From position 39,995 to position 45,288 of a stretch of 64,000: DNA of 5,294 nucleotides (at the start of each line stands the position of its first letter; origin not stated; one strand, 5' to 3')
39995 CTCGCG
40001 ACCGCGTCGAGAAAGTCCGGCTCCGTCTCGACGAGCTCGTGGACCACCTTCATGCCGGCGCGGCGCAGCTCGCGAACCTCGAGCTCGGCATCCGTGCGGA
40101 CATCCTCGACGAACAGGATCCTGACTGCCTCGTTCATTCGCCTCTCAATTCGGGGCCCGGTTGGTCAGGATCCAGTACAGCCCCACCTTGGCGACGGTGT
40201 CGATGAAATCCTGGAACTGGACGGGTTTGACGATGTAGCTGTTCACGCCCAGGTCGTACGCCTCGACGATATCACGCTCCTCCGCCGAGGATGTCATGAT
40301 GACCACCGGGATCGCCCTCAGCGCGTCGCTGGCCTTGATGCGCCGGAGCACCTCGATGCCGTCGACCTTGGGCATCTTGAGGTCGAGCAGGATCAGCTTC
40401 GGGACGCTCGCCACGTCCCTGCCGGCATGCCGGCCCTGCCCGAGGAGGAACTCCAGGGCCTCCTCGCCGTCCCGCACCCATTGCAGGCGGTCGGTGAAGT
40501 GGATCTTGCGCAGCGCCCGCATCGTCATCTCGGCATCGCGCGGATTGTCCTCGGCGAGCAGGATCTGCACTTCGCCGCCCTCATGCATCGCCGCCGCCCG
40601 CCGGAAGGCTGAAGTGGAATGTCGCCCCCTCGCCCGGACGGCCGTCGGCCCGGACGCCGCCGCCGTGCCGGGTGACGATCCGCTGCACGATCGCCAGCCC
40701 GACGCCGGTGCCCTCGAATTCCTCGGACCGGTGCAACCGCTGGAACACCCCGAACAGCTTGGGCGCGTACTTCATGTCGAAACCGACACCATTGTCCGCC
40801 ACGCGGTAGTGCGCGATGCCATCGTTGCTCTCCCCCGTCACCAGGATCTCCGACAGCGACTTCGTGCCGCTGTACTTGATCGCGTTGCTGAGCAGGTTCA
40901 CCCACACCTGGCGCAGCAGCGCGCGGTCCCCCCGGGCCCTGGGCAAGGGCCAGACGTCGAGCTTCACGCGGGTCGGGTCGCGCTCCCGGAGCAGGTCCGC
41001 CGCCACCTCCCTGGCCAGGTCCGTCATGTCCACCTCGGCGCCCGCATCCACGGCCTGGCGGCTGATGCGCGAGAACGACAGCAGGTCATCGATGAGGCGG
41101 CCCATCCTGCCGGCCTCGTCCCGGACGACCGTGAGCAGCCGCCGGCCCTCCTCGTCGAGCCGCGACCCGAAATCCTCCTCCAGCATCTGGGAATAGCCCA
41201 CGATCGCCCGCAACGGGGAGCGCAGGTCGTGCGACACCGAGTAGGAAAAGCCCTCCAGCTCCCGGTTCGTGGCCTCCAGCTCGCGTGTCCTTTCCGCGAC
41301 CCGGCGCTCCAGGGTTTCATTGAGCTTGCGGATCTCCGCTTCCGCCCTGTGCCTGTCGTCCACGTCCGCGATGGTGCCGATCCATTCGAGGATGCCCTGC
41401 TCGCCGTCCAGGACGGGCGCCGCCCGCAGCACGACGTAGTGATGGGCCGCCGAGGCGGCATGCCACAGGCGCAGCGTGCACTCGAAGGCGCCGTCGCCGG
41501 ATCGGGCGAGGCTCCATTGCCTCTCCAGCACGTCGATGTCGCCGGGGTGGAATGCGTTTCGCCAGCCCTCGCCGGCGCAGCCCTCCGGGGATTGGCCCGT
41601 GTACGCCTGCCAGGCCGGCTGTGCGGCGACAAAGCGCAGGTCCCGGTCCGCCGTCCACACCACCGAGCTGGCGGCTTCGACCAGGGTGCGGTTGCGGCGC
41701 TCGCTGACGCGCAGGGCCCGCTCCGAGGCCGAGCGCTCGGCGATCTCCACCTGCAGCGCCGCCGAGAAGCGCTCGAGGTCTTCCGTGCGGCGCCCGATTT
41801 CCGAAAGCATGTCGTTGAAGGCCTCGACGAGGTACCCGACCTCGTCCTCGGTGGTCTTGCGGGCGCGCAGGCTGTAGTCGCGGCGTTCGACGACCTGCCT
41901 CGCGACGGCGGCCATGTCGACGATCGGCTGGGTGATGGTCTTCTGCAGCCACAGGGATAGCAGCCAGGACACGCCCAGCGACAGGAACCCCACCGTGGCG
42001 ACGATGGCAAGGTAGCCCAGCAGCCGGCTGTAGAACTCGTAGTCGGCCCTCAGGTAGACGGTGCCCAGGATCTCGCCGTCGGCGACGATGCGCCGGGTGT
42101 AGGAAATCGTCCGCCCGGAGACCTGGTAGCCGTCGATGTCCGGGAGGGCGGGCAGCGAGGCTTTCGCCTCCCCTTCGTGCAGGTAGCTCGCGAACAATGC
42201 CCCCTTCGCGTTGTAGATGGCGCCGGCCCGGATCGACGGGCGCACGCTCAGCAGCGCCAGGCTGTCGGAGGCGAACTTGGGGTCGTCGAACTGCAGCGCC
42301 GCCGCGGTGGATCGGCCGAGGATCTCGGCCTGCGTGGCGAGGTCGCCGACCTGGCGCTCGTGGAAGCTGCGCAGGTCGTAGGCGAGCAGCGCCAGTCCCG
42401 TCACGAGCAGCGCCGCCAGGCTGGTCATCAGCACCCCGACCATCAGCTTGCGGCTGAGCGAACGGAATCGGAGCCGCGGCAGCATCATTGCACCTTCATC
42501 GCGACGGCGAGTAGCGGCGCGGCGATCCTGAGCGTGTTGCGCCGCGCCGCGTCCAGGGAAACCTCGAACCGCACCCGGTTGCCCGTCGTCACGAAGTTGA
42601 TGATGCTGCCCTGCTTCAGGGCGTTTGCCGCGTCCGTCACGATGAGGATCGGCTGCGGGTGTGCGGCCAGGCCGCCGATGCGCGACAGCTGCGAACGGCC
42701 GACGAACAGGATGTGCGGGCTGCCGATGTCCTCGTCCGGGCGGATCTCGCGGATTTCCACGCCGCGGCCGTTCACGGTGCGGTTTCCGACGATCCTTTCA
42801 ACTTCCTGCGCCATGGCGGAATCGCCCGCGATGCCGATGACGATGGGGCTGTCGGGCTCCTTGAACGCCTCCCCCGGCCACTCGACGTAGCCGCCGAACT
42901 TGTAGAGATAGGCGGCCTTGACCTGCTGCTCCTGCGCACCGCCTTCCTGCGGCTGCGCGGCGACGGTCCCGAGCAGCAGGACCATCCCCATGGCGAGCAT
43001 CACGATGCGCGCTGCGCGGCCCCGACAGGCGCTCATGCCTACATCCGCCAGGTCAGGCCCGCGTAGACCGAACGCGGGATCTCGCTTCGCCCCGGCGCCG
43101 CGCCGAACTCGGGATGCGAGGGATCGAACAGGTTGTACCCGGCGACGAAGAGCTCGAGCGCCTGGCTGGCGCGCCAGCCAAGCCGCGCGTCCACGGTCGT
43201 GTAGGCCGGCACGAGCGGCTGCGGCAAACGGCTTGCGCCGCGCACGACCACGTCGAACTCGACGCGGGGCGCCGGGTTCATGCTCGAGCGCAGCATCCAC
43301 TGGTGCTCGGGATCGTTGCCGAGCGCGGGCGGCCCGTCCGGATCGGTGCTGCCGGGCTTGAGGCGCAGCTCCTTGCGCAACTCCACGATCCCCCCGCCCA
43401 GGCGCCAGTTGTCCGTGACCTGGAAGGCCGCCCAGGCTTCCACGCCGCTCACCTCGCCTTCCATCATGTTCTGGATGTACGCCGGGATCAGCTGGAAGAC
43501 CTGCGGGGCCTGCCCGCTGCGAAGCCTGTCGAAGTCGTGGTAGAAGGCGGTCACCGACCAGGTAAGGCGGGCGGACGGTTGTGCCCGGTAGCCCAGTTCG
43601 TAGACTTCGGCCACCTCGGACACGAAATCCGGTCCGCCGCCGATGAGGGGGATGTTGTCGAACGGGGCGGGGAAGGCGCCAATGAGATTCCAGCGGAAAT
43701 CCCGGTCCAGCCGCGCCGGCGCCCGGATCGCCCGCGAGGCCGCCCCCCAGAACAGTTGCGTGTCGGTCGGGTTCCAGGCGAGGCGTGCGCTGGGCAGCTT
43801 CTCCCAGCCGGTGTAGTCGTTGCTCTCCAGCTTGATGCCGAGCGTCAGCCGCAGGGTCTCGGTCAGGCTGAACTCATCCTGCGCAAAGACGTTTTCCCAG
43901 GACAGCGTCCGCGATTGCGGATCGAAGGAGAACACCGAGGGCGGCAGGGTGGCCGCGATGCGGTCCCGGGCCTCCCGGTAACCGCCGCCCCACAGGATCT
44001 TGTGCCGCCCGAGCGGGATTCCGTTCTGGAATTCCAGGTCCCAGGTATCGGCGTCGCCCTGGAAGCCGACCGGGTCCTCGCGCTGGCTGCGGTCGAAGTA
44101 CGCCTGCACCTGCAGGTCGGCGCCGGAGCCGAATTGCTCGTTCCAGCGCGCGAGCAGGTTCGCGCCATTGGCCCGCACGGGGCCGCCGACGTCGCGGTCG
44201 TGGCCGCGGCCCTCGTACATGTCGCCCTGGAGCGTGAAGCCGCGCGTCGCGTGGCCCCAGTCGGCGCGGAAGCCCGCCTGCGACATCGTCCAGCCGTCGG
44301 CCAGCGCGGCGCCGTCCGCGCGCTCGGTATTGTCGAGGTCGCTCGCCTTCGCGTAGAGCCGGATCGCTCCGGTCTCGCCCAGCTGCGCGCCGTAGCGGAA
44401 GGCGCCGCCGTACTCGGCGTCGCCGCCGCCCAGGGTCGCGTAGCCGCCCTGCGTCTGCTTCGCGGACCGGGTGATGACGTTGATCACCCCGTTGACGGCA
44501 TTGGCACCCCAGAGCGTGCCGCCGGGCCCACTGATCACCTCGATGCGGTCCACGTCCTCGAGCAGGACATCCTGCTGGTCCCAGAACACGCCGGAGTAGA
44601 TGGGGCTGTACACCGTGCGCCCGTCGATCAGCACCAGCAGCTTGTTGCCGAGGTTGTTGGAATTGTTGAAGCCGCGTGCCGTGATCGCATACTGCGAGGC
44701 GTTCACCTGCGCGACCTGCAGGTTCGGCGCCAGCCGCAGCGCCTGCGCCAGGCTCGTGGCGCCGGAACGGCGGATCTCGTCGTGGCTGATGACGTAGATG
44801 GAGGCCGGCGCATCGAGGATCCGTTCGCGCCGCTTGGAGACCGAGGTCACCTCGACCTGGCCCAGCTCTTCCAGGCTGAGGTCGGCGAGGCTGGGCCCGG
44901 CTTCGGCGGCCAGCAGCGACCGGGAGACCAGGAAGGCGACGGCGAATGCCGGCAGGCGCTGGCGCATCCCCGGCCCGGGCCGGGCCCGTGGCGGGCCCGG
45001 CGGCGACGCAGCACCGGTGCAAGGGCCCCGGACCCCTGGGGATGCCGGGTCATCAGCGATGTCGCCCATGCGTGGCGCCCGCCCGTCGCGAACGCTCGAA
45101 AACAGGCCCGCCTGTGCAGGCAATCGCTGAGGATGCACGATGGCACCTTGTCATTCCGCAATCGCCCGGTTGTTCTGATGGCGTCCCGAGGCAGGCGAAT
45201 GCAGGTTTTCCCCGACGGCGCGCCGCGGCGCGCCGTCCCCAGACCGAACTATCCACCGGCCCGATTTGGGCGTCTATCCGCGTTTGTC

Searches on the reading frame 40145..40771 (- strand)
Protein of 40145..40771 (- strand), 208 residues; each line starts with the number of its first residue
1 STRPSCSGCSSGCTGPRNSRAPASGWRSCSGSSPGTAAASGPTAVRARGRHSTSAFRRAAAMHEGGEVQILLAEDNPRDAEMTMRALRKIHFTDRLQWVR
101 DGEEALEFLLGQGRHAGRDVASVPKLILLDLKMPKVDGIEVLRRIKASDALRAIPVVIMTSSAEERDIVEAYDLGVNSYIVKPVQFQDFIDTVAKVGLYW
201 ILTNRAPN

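Call 21: search_protein_families(library=pfam, proteins=[window:40145-40771:-], max_evalue=0.00001)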
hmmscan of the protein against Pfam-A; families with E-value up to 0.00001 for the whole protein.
window:40145-40771:- (208 aa): 1 family
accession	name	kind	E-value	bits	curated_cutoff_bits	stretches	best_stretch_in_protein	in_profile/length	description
PF00072.30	Response_reg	-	4e-20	72.5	30.2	1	70-193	1-110/111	Response regulator receiver domain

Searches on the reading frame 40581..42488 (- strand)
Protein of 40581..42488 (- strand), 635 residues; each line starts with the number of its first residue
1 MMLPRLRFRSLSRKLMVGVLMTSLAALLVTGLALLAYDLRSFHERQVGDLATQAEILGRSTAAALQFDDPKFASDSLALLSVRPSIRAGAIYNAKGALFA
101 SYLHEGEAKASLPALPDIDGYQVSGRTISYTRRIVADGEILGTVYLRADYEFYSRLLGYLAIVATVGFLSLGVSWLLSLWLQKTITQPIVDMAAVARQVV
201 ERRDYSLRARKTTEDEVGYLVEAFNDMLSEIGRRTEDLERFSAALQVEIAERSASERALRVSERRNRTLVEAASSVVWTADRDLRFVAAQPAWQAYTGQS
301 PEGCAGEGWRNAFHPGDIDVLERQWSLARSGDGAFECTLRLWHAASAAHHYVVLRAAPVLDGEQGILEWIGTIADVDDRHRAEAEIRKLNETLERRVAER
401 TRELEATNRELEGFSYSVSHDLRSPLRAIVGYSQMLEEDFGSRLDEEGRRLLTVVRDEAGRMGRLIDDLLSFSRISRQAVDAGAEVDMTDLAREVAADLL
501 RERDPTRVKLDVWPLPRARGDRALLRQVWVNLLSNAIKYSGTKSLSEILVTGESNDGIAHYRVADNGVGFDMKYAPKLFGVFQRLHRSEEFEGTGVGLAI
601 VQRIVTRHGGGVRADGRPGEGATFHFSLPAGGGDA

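Call 21: search_protein_families(library=pfam, proteins=[window:40581-42488:-], max_evalue=0.00001)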
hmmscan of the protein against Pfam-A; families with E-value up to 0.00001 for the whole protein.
window:40581-42488:- (635 aa): 6 families
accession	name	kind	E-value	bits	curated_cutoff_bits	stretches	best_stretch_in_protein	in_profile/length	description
PF02518.31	HATPase_c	-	3.7e-23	82.5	26.4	1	520-630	1-109/111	Histidine kinase-, DNA gyrase B-, and HSP90-like ATPase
PF00512.31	HisKA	-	7.9e-17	61.5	26.9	1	413-476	4-64/66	His Kinase A (phospho-acceptor) domain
PF17152.10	CHASE8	-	8.2e-14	52.1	27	1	46-146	5-101/102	Periplasmic sensor domain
PF08448.16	PAS_4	-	4.2e-08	33.8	23.1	1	272-381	3-110/110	PAS fold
PF00672.30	HAMP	-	2.5e-07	31.3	25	0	180-231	1-51/53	HAMP domain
PF08447.18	PAS_3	-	9.8e-07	29.4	25.6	1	287-373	2-89/89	PAS fold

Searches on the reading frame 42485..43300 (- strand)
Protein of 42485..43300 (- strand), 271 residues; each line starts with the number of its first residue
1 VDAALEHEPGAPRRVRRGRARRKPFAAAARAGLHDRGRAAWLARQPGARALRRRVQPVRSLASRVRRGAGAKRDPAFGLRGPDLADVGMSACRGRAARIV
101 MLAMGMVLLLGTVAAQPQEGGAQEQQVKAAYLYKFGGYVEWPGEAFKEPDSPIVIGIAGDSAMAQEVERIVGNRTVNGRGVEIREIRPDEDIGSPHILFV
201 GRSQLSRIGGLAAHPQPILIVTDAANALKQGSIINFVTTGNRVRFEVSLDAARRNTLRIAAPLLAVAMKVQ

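Call 24: search_protein_families(library=pfam, proteins=[window:42485-43300:-], max_evalue=0.00001)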
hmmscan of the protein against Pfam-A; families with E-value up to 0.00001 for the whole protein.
window:42485-43300:- (271 aa): 1 family
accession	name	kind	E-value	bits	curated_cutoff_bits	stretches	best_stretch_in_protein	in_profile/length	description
PF13689.11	DUF4154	-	6e-35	120.9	24.9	1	126-267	2-142/143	YfiR/HmsC-like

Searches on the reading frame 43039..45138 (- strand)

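Call 21: search_protein_families(library=pfam, proteins=[window:43039-45138:-], max_evalue=0.00001)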
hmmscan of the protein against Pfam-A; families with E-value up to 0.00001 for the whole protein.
window:43039-45138:- (699 aa): 2 families
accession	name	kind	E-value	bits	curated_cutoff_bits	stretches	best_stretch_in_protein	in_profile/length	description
PF00593.30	TonB_dep_Rec_b-barrel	-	3.1e-29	103.6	27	1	229-670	10-436/436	TonB dependent receptor-like, beta-barrel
PF07715.20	Plug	-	4.5e-21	75.8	23.9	1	108-218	3-107/107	TonB-dependent Receptor Plug Domain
